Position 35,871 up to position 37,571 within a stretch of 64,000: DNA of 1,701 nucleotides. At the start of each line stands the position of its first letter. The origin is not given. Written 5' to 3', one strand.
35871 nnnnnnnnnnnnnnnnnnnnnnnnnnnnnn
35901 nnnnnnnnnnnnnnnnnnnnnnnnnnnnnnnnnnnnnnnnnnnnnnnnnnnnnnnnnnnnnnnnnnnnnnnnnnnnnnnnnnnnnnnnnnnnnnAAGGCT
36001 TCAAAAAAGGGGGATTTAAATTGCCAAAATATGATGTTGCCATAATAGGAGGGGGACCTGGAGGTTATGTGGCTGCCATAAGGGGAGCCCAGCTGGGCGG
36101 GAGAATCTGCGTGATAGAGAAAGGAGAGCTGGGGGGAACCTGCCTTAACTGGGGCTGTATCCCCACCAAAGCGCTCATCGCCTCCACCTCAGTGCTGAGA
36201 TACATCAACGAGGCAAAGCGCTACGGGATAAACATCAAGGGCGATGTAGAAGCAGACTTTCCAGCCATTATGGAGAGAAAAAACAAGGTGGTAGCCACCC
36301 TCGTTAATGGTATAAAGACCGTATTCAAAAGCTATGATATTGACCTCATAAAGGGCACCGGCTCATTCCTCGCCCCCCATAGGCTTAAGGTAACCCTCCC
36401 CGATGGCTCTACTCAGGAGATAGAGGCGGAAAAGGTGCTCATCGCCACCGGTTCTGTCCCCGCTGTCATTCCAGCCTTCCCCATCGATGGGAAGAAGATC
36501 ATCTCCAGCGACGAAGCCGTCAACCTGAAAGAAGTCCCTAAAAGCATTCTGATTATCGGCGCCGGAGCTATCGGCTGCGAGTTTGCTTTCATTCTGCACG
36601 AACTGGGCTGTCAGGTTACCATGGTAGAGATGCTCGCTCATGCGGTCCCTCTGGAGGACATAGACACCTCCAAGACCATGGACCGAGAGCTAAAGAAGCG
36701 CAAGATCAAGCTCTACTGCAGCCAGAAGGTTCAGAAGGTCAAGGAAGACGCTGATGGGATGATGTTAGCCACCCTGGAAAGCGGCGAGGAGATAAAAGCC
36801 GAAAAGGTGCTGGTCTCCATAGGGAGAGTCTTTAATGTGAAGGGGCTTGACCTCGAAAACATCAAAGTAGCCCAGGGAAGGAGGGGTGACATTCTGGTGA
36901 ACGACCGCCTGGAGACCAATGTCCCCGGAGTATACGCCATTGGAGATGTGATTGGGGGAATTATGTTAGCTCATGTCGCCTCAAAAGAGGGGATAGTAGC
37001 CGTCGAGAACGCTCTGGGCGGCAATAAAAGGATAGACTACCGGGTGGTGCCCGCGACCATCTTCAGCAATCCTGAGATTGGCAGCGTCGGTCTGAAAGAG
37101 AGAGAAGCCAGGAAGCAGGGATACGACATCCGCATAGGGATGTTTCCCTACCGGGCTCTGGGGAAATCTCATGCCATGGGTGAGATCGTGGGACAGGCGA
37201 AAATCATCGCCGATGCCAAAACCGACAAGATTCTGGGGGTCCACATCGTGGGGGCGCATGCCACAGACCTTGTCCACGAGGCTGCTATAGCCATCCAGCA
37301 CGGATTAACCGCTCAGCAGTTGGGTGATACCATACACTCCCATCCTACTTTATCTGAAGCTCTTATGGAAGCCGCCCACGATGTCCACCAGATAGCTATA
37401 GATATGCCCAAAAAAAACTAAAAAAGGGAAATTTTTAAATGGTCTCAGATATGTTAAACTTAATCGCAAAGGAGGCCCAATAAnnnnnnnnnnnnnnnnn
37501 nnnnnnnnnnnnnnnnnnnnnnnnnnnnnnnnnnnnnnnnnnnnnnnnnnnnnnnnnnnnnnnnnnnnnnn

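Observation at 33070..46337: hdrA-hdrA'-lpd-gcvH-mvhD-hdrL-mvhD(Sec)-metV-metF-hdrC-hdrB: a MetFV/Hdr electron-bifurcation locus with an embedded lipoyl-carrier/E3 pair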

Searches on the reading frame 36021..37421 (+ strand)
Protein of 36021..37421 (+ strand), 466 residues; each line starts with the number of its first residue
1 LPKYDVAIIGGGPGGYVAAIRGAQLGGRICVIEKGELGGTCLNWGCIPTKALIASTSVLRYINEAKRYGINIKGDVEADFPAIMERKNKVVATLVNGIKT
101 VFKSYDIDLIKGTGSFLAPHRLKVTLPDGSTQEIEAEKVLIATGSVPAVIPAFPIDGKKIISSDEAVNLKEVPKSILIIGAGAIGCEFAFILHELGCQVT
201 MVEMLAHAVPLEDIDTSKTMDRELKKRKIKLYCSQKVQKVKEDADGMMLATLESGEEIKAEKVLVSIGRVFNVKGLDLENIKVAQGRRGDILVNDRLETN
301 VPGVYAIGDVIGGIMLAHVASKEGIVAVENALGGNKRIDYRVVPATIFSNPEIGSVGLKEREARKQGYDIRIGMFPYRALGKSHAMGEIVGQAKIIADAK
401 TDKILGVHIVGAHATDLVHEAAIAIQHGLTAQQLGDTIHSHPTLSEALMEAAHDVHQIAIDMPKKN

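Call 7: search_protein_families(library=pfam, proteins=[window:36021-37421:+])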
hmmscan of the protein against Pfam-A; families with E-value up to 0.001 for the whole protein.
window:36021-37421:+ (466 aa): 14 families
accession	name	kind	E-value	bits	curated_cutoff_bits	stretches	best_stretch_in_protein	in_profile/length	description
PF07992.20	Pyr_redox_2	-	2.5e-70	237.6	26.1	1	4-324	1-291/291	Pyridine nucleotide-disulphide oxidoreductase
PF02852.28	Pyr_redox_dim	-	5.2e-37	126.8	25.3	1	343-452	1-110/110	Pyridine nucleotide-disulphide oxidoreductase, dimerisation domain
PF00070.33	Pyr_redox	-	1.6e-19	70.6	22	1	176-246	2-72/82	Pyridine nucleotide-disulphide oxidoreductase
PF13738.12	Pyr_redox_3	-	3.4e-17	63.1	30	1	8-308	2-305/305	Pyridine nucleotide-disulphide oxidoreductase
PF03486.20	HI0933_like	-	1.4e-09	38.2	50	0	5-36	2-33/244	HI0933-like protein Rossmann domain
PF01134.28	GIDA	-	3.1e-09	36.8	22.1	1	5-145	1-150/391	Glucose inhibited division protein A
PF01494.25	FAD_binding_3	-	2.2e-07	30.9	22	0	176-210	4-38/349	FAD binding domain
PF00890.30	FAD_binding_2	-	1.3e-06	28.3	20.4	1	5-41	1-37/414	FAD binding domain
PF01266.30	DAO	-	7.6e-06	26.1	27.9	0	5-40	1-38/353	FAD dependent oxidoreductase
PF13450.12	NAD_binding_8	-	7.8e-06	26.5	21.9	0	8-42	1-36/68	NAD(P)-binding Rossmann-like domain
PF13434.12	Lys_Orn_oxgnase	-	1.2e-05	25.1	21.3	1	123-234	133-248/339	L-lysine 6-monooxygenase/L-ornithine 5-monooxygenase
PF12831.13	FAD_oxidored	-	2.1e-05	24.5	27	1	5-41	1-38/416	FAD dependent oxidoreductase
PF02558.23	ApbA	-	4.1e-05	23.7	22.2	1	176-206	1-31/150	Ketopantoate reductase PanE/ApbA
PF05834.18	Lycopene_cycl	-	4.1e-05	23.3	23.4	0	217-270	86-142/380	Lycopene cyclase protein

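Call 8: search_protein_families(library=ncbifam, proteins=[window:36021-37421:+])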
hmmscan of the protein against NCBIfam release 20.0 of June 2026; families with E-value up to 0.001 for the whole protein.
window:36021-37421:+ (466 aa): 74 families (the best 25 are shown)
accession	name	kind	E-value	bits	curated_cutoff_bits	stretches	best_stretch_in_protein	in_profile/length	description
TIGR01350.1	lipoamide_DH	equivalog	7.9e-162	539.1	408.8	1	3-461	1-460/461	dihydrolipoyl dehydrogenase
TIGR02053.1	MerA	equivalog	1.1e-113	380.7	454.45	1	4-453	1-451/465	mercury(II) reductase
NF003585.0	PRK05249.1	equivalog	3.3e-110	368.9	465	1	3-455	6-457/464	Si-specific NAD(P)(+) transhydrogenase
NF004947.0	PRK06292.2-5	equivalog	3.6e-99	332.8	592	1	1-457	1-460/474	dihydrolipoyl dehydrogenase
NF004945.0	PRK06292.2-3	equivalog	5.3e-99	332.2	494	1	1-450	1-447/457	dihydrolipoyl dehydrogenase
NF004776.0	PRK06116.1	equivalog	3.2e-98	329.7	480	1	3-448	4-446/450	glutathione-disulfide reductase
NF004991.0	PRK06370.1-3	subfamily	4.6e-97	325.7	620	1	2-454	34-486/509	FAD-containing oxidoreductase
NF005883.0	PRK07845.1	equivalog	3.7e-96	322.9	479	1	5-457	4-461/466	NAD(P)H-quinone dehydrogenase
NF004943.0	PRK06292.2-1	equivalog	3.1e-90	303.1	432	1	2-454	2-454/456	dihydrolipoyl dehydrogenase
TIGR01424.1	gluta_reduc_2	equivalog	3e-89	299.6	606.05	1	4-448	3-442/446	glutathione-disulfide reductase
NF004992.0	PRK06370.1-4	equivalog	8.6e-87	291.5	629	1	3-455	4-455/459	FAD-containing oxidoreductase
NF005884.0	PRK07846.1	equivalog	1.1e-86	291.3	501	1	1-451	1-447/454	mycothione reductase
TIGR03452.1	mycothione_red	equivalog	6.3e-82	275.8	635.65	1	3-449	2-446/452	mycothione reductase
NF004946.0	PRK06292.2-4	subfamily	9.1e-82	275.3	634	1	1-455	1-470/487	dihydrolipoyl dehydrogenase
NF004939.0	PRK06292.1-1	equivalog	1.4e-80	271.3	435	1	3-457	5-460/476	dihydrolipoyl dehydrogenase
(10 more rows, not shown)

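Call 31: find_homologous_proteins(query=window:36021-37418:+, max_evalue=1e-30)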
Query seq(466 aa) (466 aa): 8000 proteins with E <= 1e-30 among 8000 candidates; the best 120 are listed.
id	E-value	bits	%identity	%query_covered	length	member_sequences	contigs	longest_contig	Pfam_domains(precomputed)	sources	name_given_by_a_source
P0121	9.1e-277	936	91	100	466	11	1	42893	PF13434.13,PF13450.13,PF00890.31,PF02852.29,PF07992.21,PF00070.34,PF13738.13,PF03486.21,PF01134.29,PF01494.26,PF12831.14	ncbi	-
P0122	1.7e-274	929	89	100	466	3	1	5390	PF13450.13,PF00890.31,PF02852.29,PF07992.21,PF00070.34,PF13738.13,PF03486.21,PF01134.29,PF01494.26,PF12831.14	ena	-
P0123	4.3e-273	924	89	100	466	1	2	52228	PF01266.31,PF13434.13,PF13450.13,PF00890.31,PF02852.29,PF07992.21,PF00070.34,PF13738.13,PF03486.21,PF01134.29,PF01494.26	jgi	-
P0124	2.5e-267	905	88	100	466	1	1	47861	PF13434.13,PF13450.13,PF02852.29,PF07992.21,PF00070.34,PF13738.13,PF03486.21,PF01134.29,PF01494.26,PF12831.14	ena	-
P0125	3.7e-188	644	62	100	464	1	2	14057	PF01266.31,PF13450.13,PF02852.29,PF07992.21,PF00070.34,PF13738.13,PF03486.21,PF03721.21,PF01134.29,PF01494.26,PF12831.14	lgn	-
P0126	6.3e-188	643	62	100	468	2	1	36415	PF13450.13,PF00890.31,PF02852.29,PF07992.21,PF00070.34,PF13738.13,PF03486.21,PF12831.14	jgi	jgi:dihydrolipoamide dehydrogenase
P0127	1.3e-187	642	62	99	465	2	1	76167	PF13450.13,PF07992.21,PF00070.34,PF03486.21,PF01134.29,PF12831.14,PF01266.31,PF00890.31,PF02852.29,PF02826.26,PF13738.13,PF01262.28,PF03721.21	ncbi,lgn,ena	ncbi:MAG: dihydrolipoyl dehydrogenase [bacterium]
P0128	3.0e-187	641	62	100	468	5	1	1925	PF13450.13,PF00890.31,PF02852.29,PF07992.21,PF00070.34,PF02826.26,PF13738.13,PF03486.21,PF01494.26,PF12831.14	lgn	-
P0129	1.5e-186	639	62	100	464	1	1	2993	PF13450.13,PF02852.29,PF07992.21,PF00070.34,PF13738.13,PF03486.21,PF01134.29,PF12831.14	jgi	jgi:dihydrolipoamide dehydrogenase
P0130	5.0e-185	634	62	100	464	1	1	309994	PF13450.13,PF00890.31,PF02852.29,PF07992.21,PF00070.34,PF13738.13,PF03486.21,PF01134.29,PF12831.14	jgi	jgi:dihydrolipoamide dehydrogenase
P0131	7.5e-184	630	61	100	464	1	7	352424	PF13450.13,PF00890.31,PF02852.29,PF07992.21,PF00070.34,PF13738.13,PF03486.21,PF01134.29,PF01494.26,PF12831.14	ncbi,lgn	-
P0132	1.3e-183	629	61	100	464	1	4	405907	PF13450.13,PF00890.31,PF02852.29,PF07992.21,PF00070.34,PF13738.13,PF03486.21,PF01134.29,PF01494.26,PF12831.14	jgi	-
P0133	1.5e-182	626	61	99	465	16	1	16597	PF13450.13,PF07992.21,PF00070.34,PF03486.21,PF01134.29,PF12831.14,PF01266.31,PF00890.31,PF02852.29,PF13738.13,PF01262.28,PF03721.21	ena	-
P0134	2.8e-182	625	60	100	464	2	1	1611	PF01266.31,PF13450.13,PF00890.31,PF02852.29,PF07992.21,PF00070.34,PF13738.13,PF03486.21,PF01134.29,PF01494.26,PF12831.14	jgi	jgi:dihydrolipoamide dehydrogenase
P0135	8.6e-180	617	62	99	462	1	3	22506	PF13450.13,PF00890.31,PF02852.29,PF07992.21,PF00070.34,PF13738.13,PF03486.21,PF01262.28,PF01134.29,PF02737.25,PF12831.14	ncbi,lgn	-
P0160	1.1e-174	600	59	99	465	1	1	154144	PF13450.13,PF02852.29,PF07992.21,PF00070.34,PF13738.13,PF03486.21,PF01134.29,PF12831.14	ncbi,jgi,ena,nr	ncbi:MAG: dihydrolipoyl dehydrogenase [Nitrospirae bacterium]|nr:dihydrolipoyl dehydrogenase [Nitros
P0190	3.7e-172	591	59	100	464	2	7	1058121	PF01266.31,PF13434.13,PF02852.29,PF07992.21,PF00070.34,PF13738.13,PF03486.21,PF01134.29,PF01494.26,PF02737.25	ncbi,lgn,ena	ncbi:MAG: dihydrolipoyl dehydrogenase [Deltaproteobacteria bacterium]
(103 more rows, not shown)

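Call 32: find_encoding_contigs(protein=P0130, flank=8000, max_places=1)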
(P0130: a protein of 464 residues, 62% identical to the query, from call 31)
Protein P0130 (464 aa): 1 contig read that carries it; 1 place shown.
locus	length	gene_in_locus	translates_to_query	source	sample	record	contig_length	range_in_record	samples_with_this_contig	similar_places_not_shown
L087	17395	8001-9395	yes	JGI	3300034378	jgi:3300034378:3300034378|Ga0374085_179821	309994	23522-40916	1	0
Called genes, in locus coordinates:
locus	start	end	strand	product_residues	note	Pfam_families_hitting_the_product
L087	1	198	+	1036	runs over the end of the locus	PF00873:ACR_tran, PF03176:MMPL (faint)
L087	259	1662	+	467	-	PF00884:Sulfatase, PF01663:Phosphodiest, PF16347:SGSH_C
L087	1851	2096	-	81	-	PF02954:HTH_8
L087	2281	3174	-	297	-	PF01259:SAICAR_synt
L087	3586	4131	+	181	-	PF13534:Fer4_17, PF12838:Fer4_7 (weak), PF13183:Fer4_8, PF13187:Fer4_9, PF13237:Fer4_10 (weak)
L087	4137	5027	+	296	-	PF02754:CCG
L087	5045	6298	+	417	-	PF00890:FAD_binding_2 (weak), PF01266:DAO (weak), PF07992:Pyr_redox_2 (weak), PF12831:FAD_oxidored (weak), PF13450:NAD_binding_8 (weak), PF00037:Fer4 (weak), PF14697:Fer4_21 (weak), PF12838:Fer4_7 (weak), +4 more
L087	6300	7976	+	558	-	PF13738:Pyr_redox_3 (faint), PF01266:DAO (faint), PF01494:FAD_binding_3 (weak), PF07992:Pyr_redox_2, PF12838:Fer4_7 (faint), PF00037:Fer4 (faint), PF12837:Fer4_6 (faint), PF14697:Fer4_21 (weak), +2 more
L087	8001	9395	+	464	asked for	PF00890:FAD_binding_2 (faint), PF01134:GIDA (faint), PF03486:HI0933_like (faint), PF07992:Pyr_redox_2, PF12831:FAD_oxidored (weak), PF13738:Pyr_redox_3, PF00070:Pyr_redox, PF02852:Pyr_redox_dim, +1 more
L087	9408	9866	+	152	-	PF02662:FlpD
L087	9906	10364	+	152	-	PF13237:Fer4_10 (weak), PF00037:Fer4 (faint), PF12800:Fer4_4 (faint), PF12838:Fer4_7 (weak), PF13183:Fer4_8, PF13187:Fer4_9, PF13534:Fer4_17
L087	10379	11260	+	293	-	PF02754:CCG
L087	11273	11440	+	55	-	PF00890:FAD_binding_2 (weak), PF01134:GIDA (weak), PF01266:DAO, PF03486:HI0933_like (weak), PF07992:Pyr_redox_2 (weak), PF12831:FAD_oxidored, PF13450:NAD_binding_8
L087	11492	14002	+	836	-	PF14691:Fer4_20, PF01266:DAO (weak), PF01946:Thi4 (weak), PF07992:Pyr_redox_2, PF13450:NAD_binding_8, PF13738:Pyr_redox_3, PF00070:Pyr_redox (weak), PF07992:Pyr_redox_2 (weak), +5 more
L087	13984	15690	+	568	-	PF00890:FAD_binding_2 (weak), PF01134:GIDA (faint), PF07992:Pyr_redox_2, PF12831:FAD_oxidored (weak), PF13450:NAD_binding_8 (weak), PF14697:Fer4_21 (weak), PF12838:Fer4_7 (weak), PF13187:Fer4_9 (weak), +4 more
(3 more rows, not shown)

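Call 33: find_encoding_contigs(protein=P0127, flank=8000, max_places=1)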
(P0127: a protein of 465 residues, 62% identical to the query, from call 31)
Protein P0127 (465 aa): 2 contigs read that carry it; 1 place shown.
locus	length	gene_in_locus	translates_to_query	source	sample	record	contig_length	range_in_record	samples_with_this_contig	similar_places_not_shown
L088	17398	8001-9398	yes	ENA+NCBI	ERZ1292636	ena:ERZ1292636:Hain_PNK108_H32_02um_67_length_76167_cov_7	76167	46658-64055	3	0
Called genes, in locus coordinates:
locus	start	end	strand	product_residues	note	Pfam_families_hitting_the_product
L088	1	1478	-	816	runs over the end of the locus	PF02861:Clp_N, PF00004:AAA, PF13191:AAA_16 (weak), PF17871:AAA_lid_9, PF07724:AAA_2, PF00004:AAA, PF07728:AAA_5, PF10431:ClpB_D2-small, +6 more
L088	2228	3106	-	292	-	PF01048:PNP_UDP_1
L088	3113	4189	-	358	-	PF04055:Radical_SAM, PF19288:CofH_C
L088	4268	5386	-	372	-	PF04055:Radical_SAM, PF19288:CofH_C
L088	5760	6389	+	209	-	-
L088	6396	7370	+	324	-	PF19567:CpsB_CapC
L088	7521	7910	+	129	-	PF01597:GCV_H, PF00364:Biotin_lipoyl (faint)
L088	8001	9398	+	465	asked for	PF00890:FAD_binding_2 (weak), PF01134:GIDA (weak), PF01262:AlaDh_PNT_C (faint), PF07992:Pyr_redox_2, PF12831:FAD_oxidored (weak), PF13738:Pyr_redox_3, PF00070:Pyr_redox, PF02852:Pyr_redox_dim, +5 more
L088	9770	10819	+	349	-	-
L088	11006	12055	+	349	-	PF03625:DUF302 (weak)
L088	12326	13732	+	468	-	PF03349:Toluene_X, PF13505:OMP_b-brl (faint), PF10677:DUF2490 (faint)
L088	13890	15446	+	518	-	PF01293:PEPCK_ATP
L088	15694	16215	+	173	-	PF02915:Rubrerythrin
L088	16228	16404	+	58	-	-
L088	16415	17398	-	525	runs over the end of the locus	PF07470:Glyco_hydro_88 (faint)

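Call 34: find_encoding_contigs(protein=P0160, flank=8000, max_places=1)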
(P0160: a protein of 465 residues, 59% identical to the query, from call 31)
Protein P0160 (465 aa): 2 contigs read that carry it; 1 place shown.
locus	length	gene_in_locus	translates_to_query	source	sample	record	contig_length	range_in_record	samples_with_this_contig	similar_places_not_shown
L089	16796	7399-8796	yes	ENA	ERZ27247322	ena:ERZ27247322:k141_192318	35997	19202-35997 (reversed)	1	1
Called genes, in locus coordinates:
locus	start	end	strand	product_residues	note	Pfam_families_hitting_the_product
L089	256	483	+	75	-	PF01106:NifU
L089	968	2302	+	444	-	PF13375:RnfC_N, PF01512:Complex1_51K, PF10531:SLBB, PF00037:Fer4 (faint), PF12838:Fer4_7, PF13183:Fer4_8 (weak), PF13187:Fer4_9, PF13237:Fer4_10 (weak), +1 more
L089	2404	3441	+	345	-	PF03116:NQR2_RnfD_RnfE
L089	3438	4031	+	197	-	PF04205:FMN_bind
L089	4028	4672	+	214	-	PF02508:Rnf-Nqr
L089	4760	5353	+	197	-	PF02508:Rnf-Nqr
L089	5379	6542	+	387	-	PF04060:FeS, PF13187:Fer4_9 (weak), PF13237:Fer4_10 (weak), PF14697:Fer4_21 (weak), PF25160:LdpA_Fe-S-bd (weak), PF00037:Fer4 (weak), PF12838:Fer4_7, PF14697:Fer4_21, +11 more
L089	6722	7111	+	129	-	PF01597:GCV_H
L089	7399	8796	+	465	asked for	PF01134:GIDA (faint), PF03486:HI0933_like (faint), PF07992:Pyr_redox_2, PF12831:FAD_oxidored (weak), PF13450:NAD_binding_8 (faint), PF13738:Pyr_redox_3, PF00070:Pyr_redox, PF02852:Pyr_redox_dim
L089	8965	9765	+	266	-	PF00165:HTH_AraC (faint), PF12833:HTH_18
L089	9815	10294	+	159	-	-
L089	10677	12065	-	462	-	PF01266:DAO (faint), PF07992:Pyr_redox_2, PF13434:Lys_Orn_oxgnase (faint), PF13738:Pyr_redox_3, PF00070:Pyr_redox, PF02852:Pyr_redox_dim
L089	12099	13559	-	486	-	PF00089:Trypsin, PF13365:Trypsin_2, PF00595:PDZ, PF13180:PDZ_2, PF17820:PDZ_6, PF00595:PDZ (weak), PF13180:PDZ_2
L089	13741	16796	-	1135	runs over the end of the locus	PF00580:UvrD-helicase, PF13245:AAA_19, PF13361:UvrD_C, PF13538:UvrD_C_2 (faint), PF12705:PDDEXK_1 (weak)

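Call 36: find_related_loci(query=window:36021-37418:+, collection=metagenome_contigs, flank=10000)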
Query seq(466 aa) (466 aa) in metagenome_contigs; peptide patterns used: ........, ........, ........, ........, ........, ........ (x = any residue, [..] = any of these).
167 stretches matched a pattern; 82 encode a relative of the query (tblastn E <= 1e-3); the best 80 are kept; 80 distinct loci.
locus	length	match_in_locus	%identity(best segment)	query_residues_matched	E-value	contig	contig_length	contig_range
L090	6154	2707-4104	92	1-466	0e+0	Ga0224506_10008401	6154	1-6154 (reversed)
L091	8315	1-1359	92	14-466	0e+0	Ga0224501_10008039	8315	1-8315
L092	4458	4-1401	89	1-466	0e+0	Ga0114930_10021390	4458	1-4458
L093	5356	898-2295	89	1-466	0e+0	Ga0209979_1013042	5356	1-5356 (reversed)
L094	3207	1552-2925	58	4-462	0e+0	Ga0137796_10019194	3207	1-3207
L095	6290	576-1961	58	4-466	3e-176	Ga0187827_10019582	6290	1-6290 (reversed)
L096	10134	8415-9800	58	4-466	1e-173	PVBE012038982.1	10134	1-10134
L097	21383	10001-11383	58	3-465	8e-173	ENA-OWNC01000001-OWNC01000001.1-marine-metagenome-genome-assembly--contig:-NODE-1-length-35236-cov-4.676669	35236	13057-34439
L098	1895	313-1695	58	4-465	0e+0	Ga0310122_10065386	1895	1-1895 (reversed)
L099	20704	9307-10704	57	1-466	1e-169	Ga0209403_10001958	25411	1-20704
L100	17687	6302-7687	55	4-465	2e-166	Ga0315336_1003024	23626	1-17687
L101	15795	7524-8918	55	1-465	7e-166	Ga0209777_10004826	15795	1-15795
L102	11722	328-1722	55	1-465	5e-165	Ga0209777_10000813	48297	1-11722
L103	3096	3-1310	55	30-464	4e-168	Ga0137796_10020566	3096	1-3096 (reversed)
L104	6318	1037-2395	51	3-456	7e-145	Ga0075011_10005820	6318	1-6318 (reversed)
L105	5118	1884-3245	49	6-460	1e-141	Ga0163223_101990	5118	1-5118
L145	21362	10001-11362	49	6-460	8e-142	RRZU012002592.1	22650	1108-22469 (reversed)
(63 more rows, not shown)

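Call 40: search_protein_families(library=pfam, proteins=[L145:4785-6260:-, L145:6553-7992:+, L145:8010-9179:+, L145:9198-9605:+, L145:11583-13805:+, L097:4817-8464:-, L097:8842-9816:-, L097:11450-12922:-, L097:13306-14361:-, L145:13970-15466:-], max_evalue=0.00001)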
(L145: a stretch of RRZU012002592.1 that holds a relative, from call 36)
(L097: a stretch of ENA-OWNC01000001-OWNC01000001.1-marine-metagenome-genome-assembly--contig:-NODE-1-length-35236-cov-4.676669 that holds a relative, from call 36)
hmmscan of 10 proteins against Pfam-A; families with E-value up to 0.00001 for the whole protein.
L145:4785-6260:- (491 aa): 1 family
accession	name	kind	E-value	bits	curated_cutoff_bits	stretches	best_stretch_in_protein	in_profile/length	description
PF13556.12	HTH_30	-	5.4e-17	61.8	27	1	425-482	1-58/59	PucR C-terminal helix-turn-helix domain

L145:6553-7992:+ (479 aa): 2 families
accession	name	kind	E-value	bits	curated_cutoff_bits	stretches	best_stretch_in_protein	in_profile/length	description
PF01565.28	FAD_binding_4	-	3.1e-24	85.7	26.4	1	46-188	1-139/139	FAD binding domain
PF02913.24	FAD-oxidase_C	-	5.7e-09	36.5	21.2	1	288-475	60-246/248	FAD linked oxidases, C-terminal domain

L145:8010-9179:+ (389 aa): 2 families
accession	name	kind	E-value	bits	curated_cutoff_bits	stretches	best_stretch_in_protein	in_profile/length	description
PF02754.22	CCG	-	2.8e-39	133.5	20.6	2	277-363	2-84/85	Cysteine-rich domain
PF13183.11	Fer4_8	-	6.2e-07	30.3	27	1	11-80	4-65/68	4Fe-4S dicluster domain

L145:9198-9605:+ (135 aa): 1 family
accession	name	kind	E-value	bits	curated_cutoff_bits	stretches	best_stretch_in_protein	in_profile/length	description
PF01597.25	GCV_H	-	3.7e-41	140.3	22.2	1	13-132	3-121/122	Glycine cleavage H-protein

L145:11583-13805:+ (740 aa): 3 families
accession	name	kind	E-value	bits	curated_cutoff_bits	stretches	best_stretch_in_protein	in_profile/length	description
PF00015.26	MCPsignal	-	1.2e-47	162.5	34.6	1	550-703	4-171/172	Methyl-accepting chemotaxis protein (MCP) signalling domain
PF18947.5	HAMP_2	-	6.8e-43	144.9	24.3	2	374-439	1-66/67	HAMP domain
PF00672.30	HAMP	-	1.1e-17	64.5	25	1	78-125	3-49/53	HAMP domain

L097:4817-8464:- (1215 aa): 3 families
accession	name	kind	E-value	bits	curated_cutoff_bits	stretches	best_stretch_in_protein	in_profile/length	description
PF02867.20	Ribonuc_red_lgC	-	4.2e-125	418.8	23.9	2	199-755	2-460/523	Ribonucleotide reductase, barrel domain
PF08471.15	Ribonuc_red_2_N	-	6.2e-41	139.2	27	1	32-148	1-103/103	Class II vitamin B12-dependent ribonucleotide reductase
PF12637.14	TSCPD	-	2.8e-10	40.8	22.8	1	977-1072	5-85/88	TSCPD domain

L097:8842-9816:- (324 aa): 5 families
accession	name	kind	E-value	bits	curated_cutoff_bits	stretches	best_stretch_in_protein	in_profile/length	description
PF16363.11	GDP_Man_Dehyd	-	8.3e-87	292.2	27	1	11-315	1-331/332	GDP-mannose 4,6 dehydratase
PF01370.27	Epimerase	-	1.8e-57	194.9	20.9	1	10-251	1-240/240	NAD dependent epimerase/dehydratase family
PF02719.21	Polysacc_synt_2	-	1.9e-13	50.7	20.2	1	10-125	1-126/293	Polysaccharide biosynthesis protein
PF01073.25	3Beta_HSD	-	3.6e-10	39.8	22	1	11-123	1-112/280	3-beta hydroxysteroid dehydrogenase/isomerase family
PF04321.23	RmlD_sub_bind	-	1.4e-08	34.7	27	1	9-161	2-132/287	RmlD substrate binding domain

L097:11450-12922:- (490 aa): 0 families

L097:13306-14361:- (351 aa): 1 family
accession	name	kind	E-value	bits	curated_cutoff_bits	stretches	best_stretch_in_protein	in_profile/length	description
PF01063.24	Aminotran_4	-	2.5e-44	152.2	28.5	1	84-314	1-223/223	Amino-transferase class IV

L145:13970-15466:- (498 aa): 1 family
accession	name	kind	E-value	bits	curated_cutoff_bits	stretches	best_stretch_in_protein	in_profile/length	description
PF13556.12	HTH_30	-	1.3e-15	57.3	27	1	439-492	4-57/59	PucR C-terminal helix-turn-helix domain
